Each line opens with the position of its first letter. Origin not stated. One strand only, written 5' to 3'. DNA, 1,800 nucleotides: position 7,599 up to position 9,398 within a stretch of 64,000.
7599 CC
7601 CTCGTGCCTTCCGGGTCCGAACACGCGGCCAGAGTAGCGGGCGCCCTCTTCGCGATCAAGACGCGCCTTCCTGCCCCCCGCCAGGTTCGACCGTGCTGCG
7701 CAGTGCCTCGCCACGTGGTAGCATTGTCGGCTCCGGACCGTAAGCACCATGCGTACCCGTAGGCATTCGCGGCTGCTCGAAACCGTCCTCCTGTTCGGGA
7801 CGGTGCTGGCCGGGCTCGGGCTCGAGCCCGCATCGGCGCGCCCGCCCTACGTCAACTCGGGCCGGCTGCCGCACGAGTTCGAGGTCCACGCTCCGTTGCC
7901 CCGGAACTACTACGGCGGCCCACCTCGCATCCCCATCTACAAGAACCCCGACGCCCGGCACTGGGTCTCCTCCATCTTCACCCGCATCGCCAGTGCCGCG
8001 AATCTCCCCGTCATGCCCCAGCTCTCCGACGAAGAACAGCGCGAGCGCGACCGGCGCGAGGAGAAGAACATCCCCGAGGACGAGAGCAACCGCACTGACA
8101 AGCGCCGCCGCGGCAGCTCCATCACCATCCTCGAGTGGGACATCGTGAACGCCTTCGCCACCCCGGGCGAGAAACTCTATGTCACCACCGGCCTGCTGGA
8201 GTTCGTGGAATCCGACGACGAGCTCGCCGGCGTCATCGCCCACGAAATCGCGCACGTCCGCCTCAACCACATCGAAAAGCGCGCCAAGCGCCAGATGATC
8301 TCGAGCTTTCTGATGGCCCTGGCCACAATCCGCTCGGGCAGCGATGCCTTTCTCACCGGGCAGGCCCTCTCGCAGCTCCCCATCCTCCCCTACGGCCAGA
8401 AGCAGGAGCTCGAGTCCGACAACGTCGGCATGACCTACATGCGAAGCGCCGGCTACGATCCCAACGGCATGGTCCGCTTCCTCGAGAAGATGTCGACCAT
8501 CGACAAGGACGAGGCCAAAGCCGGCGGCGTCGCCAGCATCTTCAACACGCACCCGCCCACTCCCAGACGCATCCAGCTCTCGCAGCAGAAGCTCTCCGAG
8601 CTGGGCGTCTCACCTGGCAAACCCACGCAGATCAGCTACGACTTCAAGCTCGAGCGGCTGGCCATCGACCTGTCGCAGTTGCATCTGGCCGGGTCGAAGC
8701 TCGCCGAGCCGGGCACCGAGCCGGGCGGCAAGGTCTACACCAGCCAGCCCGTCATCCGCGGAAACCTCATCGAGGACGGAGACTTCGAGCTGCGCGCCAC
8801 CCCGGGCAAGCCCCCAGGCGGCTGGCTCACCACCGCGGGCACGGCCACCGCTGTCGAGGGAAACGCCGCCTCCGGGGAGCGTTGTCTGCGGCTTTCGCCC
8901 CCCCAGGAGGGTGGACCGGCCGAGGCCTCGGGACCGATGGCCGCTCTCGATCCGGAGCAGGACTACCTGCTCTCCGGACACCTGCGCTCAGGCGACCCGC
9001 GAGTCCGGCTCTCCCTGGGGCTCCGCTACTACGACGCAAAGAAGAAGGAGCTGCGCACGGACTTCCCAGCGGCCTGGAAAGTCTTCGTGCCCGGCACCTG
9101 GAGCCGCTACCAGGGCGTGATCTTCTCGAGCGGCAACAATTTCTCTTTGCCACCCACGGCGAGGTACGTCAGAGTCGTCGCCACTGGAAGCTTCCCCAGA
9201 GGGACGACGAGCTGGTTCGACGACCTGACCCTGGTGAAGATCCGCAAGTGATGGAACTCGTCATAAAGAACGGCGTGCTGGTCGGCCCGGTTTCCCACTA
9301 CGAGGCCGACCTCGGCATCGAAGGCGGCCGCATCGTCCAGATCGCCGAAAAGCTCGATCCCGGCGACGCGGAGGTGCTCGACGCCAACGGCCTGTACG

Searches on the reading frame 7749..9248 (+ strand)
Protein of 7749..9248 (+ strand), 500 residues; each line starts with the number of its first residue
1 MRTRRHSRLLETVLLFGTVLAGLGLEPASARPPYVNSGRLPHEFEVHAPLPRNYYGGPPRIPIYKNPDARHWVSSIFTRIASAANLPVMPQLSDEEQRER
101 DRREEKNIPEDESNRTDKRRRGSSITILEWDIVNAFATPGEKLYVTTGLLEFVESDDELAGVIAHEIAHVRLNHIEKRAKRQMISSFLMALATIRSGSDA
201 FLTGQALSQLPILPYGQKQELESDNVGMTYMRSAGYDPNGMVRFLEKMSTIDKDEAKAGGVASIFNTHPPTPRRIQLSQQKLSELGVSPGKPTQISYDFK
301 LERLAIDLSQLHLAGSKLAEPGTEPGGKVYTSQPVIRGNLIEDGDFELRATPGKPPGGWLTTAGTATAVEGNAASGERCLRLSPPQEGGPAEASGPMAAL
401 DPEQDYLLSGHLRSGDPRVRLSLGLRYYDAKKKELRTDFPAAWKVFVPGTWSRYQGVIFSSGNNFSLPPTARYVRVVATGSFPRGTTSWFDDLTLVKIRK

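Call 29: search_protein_families(library=pfam, proteins=[window:7749-9248:+], max_evalue=0.001)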
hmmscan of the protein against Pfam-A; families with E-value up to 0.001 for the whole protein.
window:7749-9248:+ (500 aa): 1 family
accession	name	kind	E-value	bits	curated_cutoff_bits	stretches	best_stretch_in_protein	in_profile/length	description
PF01435.24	Peptidase_M48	-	2.4e-28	99.6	20.3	1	125-276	28-180/186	Peptidase family M48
